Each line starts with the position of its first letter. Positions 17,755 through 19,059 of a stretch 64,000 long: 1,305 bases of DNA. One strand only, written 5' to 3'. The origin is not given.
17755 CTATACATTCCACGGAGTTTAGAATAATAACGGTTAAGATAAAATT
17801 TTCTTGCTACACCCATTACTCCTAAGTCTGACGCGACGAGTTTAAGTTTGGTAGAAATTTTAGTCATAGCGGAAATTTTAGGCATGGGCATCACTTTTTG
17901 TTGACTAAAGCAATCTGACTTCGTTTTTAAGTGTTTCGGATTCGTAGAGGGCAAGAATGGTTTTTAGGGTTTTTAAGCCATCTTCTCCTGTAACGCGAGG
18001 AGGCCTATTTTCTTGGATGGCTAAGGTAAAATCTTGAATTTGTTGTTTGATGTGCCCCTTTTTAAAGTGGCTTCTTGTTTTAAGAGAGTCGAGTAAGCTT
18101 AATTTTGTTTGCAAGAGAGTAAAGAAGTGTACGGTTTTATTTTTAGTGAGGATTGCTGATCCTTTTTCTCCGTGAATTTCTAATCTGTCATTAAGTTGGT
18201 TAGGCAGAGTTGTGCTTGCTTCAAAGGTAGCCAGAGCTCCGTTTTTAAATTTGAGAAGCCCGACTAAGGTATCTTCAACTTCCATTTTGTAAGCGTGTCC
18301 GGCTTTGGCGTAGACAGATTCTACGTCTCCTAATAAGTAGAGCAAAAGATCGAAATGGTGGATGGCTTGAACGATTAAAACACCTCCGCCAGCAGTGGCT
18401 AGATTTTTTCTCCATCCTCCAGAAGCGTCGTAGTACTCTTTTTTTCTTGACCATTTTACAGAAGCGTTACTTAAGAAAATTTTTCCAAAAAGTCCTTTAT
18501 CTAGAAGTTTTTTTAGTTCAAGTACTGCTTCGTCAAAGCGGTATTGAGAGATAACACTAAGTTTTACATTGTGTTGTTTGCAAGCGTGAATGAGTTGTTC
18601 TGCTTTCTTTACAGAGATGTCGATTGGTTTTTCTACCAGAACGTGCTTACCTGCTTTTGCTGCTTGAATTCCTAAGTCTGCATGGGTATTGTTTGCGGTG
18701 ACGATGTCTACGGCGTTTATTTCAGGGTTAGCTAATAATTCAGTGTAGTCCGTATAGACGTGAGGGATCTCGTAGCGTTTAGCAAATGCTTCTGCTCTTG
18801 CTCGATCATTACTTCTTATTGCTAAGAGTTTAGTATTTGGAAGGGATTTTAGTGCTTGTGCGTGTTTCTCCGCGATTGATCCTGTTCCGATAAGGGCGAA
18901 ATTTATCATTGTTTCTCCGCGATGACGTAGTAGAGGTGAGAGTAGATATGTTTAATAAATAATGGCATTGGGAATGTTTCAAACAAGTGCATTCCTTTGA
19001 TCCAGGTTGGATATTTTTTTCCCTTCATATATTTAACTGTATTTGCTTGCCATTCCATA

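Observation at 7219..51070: Very large AglB-centred glycosylation island that likely encodes more than one lipid-linked glycan pathway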

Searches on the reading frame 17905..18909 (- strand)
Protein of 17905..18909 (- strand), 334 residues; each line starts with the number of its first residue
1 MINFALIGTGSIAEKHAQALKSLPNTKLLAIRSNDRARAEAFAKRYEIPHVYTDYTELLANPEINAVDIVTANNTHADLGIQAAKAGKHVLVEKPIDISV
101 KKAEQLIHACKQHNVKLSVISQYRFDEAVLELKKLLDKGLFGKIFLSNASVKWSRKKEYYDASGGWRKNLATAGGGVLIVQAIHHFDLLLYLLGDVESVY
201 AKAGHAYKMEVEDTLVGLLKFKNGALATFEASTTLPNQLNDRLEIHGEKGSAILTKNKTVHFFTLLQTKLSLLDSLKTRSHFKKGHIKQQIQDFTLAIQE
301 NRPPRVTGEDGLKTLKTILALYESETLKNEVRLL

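Call 3: search_protein_families(library=pfam, proteins=[window:17905-18909:-], max_evalue=0.01)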
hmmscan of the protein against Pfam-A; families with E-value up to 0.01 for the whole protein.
window:17905-18909:- (334 aa): 4 families
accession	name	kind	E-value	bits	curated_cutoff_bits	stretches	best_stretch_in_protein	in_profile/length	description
PF01408.29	GFO_IDH_MocA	-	2.8e-31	109.1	24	1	2-119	1-118/120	Oxidoreductase family, NAD-binding Rossmann fold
PF22725.1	GFO_IDH_MocA_C3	-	9.6e-30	103.6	27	1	130-252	2-123/124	GFO/IDH/MocA C-terminal domain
PF02894.22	GFO_IDH_MocA_C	-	7.6e-28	98.2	22.9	1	133-327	1-212/218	Oxidoreductase family, C-terminal alpha/beta domain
PF03447.22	NAD_binding_3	-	0.0014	19.7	24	1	8-117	1-113/116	Homoserine dehydrogenase, NAD binding domain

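Call 17: search_protein_families(library=ncbifam, proteins=[window:17905-18909:-], max_evalue=0.01)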
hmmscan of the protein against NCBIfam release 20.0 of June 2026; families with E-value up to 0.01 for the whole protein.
window:17905-18909:- (334 aa): 11 families
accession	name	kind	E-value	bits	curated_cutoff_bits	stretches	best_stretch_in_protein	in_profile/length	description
TIGR04380.1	myo_inos_iolG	equivalog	1e-52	179.1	355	1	1-331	1-329/330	inositol 2-dehydrogenase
NF040723.1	UDP-GlcNAcDh_Arch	equivalog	1.2e-41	143.2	450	1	4-324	3-300/302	UDP-N-acetylglucosamine 3-dehydrogenase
NF052479.1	LevoglcsnDh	equivalog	3.8e-36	124.6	650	2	2-203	4-212/386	levoglucosan dehydrogenase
NF041392.1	XylDh_Gfo6_Halo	equivalog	4.3e-28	98.1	350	1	2-332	17-349/350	D-xylose 1-dehydrogenase Gfo6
NF008607.0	PRK11579.1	subfamily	2.2e-24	86.1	330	1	2-253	5-248/346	oxidoreductase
NF052679.1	InsChiInosDhIolG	equivalog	1.9e-21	76.5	540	1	2-301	3-294/343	bifunctional inositol 2-dehydrogenase/D-chiro-inositol 1-dehydrogenase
NF007574.0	PRK10206.1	equivalog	3e-15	56.1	352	1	2-253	3-246/345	oxidoreductase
NF058561.1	BT_2158_fam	equivalog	3.2e-12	45.8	750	1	2-144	36-177/487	glycoside 3-dehydrogenase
NF058563.1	BT_2159_fam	equivalog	4.2e-07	29.3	650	1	2-143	1-142/350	disaccharide 3-dehydrogenase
NF045512.1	PyrPipCarbRedLhpI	equivalog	3.2e-05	23.2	400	1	3-86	125-206/298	bifunctional Delta(1)-pyrroline-2-carboxylate/Delta(1)-piperideine-2-carboxylate reductase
NF005603.0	PRK07340.1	equivalog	5.5e-05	22.6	266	1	5-71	131-195/307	delta(1)-pyrroline-2-carboxylate reductase family protein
